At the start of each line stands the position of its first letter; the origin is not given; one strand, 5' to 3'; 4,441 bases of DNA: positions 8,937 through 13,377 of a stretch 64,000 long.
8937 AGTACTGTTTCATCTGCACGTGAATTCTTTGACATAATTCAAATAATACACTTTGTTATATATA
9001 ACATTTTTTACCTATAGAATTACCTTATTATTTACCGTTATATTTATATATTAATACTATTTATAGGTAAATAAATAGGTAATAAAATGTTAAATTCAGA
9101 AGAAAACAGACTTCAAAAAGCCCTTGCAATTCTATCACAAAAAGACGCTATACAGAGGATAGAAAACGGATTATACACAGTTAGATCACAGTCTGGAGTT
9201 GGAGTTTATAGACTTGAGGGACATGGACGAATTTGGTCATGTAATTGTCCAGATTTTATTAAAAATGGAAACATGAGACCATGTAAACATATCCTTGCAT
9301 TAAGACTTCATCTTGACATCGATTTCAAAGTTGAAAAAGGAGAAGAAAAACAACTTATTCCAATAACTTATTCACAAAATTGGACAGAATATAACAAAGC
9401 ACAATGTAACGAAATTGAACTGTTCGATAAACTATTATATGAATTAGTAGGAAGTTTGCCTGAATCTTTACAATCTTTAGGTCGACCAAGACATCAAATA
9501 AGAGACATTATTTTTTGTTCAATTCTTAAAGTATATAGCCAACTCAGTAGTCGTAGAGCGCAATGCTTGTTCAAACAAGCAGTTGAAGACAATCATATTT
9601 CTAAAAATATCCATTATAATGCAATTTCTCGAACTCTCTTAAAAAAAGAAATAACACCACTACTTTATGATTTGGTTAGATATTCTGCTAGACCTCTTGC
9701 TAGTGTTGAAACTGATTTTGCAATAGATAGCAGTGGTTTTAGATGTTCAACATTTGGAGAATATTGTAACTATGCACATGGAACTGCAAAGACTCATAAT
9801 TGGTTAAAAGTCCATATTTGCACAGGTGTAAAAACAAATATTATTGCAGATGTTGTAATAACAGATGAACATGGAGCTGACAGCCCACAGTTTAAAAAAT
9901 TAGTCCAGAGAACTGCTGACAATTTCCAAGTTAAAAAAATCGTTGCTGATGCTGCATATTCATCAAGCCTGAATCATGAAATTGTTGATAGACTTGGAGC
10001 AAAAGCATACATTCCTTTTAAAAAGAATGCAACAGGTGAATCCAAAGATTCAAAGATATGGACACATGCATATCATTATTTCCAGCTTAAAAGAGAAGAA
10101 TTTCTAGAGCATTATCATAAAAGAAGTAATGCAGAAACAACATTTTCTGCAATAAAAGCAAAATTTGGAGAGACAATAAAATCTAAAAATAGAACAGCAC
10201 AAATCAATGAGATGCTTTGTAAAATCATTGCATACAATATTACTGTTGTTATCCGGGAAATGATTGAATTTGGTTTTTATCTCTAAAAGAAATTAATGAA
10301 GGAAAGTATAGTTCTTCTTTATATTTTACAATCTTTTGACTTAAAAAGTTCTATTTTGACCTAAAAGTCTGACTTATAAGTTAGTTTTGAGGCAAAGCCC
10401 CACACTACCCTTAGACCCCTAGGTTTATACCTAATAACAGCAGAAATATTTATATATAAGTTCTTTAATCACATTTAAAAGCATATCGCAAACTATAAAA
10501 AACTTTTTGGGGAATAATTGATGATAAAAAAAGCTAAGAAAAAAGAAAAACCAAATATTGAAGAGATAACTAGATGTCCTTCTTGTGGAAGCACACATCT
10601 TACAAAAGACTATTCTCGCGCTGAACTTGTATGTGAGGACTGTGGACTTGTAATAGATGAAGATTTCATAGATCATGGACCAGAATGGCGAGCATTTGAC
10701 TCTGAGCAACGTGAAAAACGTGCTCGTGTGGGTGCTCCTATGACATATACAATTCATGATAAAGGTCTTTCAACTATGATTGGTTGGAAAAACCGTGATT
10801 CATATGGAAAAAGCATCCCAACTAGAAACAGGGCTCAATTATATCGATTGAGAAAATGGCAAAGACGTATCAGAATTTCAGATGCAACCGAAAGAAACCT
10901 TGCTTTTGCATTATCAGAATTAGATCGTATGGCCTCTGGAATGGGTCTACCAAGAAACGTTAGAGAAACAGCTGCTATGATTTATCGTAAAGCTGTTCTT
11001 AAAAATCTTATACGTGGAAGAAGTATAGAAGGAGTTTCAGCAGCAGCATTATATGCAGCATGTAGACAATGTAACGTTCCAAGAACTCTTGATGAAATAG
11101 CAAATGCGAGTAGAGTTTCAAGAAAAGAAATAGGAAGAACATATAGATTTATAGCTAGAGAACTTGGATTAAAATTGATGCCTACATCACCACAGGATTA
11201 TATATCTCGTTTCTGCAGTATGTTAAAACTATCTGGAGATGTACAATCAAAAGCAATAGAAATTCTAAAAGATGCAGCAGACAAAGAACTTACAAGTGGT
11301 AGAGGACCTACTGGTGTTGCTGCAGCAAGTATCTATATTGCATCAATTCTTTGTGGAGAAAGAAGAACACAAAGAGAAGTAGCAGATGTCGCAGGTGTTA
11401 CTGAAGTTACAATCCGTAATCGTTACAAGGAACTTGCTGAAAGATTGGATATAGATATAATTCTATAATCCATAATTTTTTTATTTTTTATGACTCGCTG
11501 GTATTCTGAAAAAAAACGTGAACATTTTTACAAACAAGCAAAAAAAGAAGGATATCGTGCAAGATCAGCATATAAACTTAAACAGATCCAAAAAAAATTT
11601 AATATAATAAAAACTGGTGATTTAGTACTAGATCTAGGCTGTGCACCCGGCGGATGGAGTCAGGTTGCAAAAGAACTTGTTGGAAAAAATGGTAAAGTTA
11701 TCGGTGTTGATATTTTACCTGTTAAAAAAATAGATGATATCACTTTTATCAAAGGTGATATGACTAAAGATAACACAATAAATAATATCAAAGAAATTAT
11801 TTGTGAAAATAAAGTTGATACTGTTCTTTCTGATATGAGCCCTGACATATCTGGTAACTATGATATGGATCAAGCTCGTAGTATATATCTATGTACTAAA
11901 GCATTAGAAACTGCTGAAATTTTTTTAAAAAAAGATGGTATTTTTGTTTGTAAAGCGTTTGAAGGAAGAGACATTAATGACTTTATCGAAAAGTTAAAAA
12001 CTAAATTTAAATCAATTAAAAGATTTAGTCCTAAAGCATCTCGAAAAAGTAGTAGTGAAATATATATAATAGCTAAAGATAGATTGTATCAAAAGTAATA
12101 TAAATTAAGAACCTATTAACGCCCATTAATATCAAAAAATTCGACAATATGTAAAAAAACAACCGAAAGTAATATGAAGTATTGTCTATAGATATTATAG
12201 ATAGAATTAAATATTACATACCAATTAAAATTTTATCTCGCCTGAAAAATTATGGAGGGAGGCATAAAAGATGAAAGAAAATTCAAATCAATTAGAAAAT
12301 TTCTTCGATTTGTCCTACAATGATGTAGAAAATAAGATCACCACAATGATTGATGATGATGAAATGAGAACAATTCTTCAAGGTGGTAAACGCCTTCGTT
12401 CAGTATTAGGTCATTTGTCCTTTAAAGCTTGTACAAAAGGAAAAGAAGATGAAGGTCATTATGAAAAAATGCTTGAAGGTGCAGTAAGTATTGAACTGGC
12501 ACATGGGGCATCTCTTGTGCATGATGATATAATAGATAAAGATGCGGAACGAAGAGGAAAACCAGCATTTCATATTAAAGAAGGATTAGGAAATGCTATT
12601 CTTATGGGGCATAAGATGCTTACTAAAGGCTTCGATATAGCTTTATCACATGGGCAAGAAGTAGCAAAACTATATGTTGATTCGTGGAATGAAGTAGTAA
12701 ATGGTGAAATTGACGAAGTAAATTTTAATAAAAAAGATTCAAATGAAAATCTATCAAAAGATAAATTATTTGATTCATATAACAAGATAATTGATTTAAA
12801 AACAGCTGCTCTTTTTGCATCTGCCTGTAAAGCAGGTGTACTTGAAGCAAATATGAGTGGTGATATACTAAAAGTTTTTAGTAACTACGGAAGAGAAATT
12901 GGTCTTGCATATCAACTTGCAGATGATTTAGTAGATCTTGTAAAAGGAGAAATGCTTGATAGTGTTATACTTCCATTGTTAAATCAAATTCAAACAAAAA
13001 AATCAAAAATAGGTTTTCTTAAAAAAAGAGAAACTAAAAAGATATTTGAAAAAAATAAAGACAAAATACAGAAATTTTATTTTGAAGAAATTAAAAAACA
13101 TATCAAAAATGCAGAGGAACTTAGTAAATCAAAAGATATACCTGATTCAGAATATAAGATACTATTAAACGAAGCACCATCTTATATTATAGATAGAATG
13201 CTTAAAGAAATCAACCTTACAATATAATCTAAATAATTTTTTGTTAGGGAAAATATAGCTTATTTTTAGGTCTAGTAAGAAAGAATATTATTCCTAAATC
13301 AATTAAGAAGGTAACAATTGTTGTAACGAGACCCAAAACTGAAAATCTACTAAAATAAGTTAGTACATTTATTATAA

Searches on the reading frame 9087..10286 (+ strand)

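Call 25: search_protein_families(library=pfam, proteins=[window:9087-10286:+], max_evalue=0.001)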
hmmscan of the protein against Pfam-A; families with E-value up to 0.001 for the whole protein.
window:9087-10286:+ (399 aa): 2 families
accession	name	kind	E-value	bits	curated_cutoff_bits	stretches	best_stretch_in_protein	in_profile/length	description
PF01609.27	DDE_Tnp_1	-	1.1e-22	81.2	23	1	208-385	4-200/200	Transposase DDE domain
PF04434.22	SWIM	-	4.2e-05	23.4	19.6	1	50-72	13-33/38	SWIM zinc finger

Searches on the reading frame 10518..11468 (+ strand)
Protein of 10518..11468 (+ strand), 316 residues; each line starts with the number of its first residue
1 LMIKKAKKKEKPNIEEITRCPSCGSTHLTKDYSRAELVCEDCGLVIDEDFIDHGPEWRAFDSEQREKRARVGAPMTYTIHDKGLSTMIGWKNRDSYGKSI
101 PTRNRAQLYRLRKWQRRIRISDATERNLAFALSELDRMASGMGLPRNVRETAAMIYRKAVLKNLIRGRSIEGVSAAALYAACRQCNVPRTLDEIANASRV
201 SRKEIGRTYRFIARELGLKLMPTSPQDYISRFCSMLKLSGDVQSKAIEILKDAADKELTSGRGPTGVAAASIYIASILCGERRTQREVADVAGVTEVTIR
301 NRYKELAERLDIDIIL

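Call 25: search_protein_families(library=pfam, proteins=[window:10518-11468:+], max_evalue=0.001)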
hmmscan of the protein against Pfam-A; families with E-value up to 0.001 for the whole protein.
window:10518-11468:+ (316 aa): 3 families
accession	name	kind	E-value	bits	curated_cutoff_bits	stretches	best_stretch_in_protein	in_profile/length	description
PF00382.24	TFIIB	-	4.1e-51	171.4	23.6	2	222-308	5-91/92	Transcription factor TFIIB repeat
PF08271.17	Zn_Ribbon_TF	-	1.1e-19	70.2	29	1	19-60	2-43/43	TFIIB zinc-binding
PF04545.22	Sigma70_r4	-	3.4e-05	23.7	24.1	0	280-305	18-43/50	Sigma-70, region 4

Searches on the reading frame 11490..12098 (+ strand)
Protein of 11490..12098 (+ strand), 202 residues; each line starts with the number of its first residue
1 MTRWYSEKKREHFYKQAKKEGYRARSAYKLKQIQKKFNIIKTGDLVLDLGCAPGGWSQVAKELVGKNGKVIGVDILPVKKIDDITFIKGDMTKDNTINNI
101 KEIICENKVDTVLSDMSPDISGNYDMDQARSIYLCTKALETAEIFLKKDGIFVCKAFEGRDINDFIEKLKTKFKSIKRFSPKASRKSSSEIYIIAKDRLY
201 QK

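Call 25: search_protein_families(library=pfam, proteins=[window:11490-12098:+], max_evalue=0.001)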
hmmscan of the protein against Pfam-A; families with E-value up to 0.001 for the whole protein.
window:11490-12098:+ (202 aa): 4 families
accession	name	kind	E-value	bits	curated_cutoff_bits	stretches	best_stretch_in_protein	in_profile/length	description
PF01728.25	FtsJ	-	8.4e-61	205.5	24.1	1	22-197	1-180/181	FtsJ-like methyltransferase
PF13847.12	Methyltransf_31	-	2.1e-09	37.7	27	1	41-175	2-128/145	Methyltransferase domain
PF13649.12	Methyltransf_25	-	0.00056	21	27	0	46-77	1-31/97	Methyltransferase domain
PF13489.12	Methyltransf_23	-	0.00083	19.6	27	0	31-79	11-56/164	Methyltransferase domain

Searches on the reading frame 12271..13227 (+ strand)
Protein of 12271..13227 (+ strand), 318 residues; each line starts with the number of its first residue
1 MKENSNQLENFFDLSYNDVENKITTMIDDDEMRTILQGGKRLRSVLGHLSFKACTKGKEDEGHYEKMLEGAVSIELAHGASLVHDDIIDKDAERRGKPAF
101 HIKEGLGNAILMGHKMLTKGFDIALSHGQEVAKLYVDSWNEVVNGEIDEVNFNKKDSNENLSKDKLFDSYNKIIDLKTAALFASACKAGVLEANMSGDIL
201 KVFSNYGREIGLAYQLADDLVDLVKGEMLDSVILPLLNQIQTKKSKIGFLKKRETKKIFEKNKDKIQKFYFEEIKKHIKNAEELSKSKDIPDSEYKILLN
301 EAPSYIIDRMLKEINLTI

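Call 25: search_protein_families(library=pfam, proteins=[window:12271-13227:+], max_evalue=0.001)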
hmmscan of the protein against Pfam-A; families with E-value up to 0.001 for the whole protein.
window:12271-13227:+ (318 aa): 1 family
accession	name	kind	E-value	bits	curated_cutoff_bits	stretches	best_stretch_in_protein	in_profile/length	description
PF00348.22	polyprenyl_synt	-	3.8e-42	144.7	27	1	33-225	9-193/251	Polyprenyl synthetase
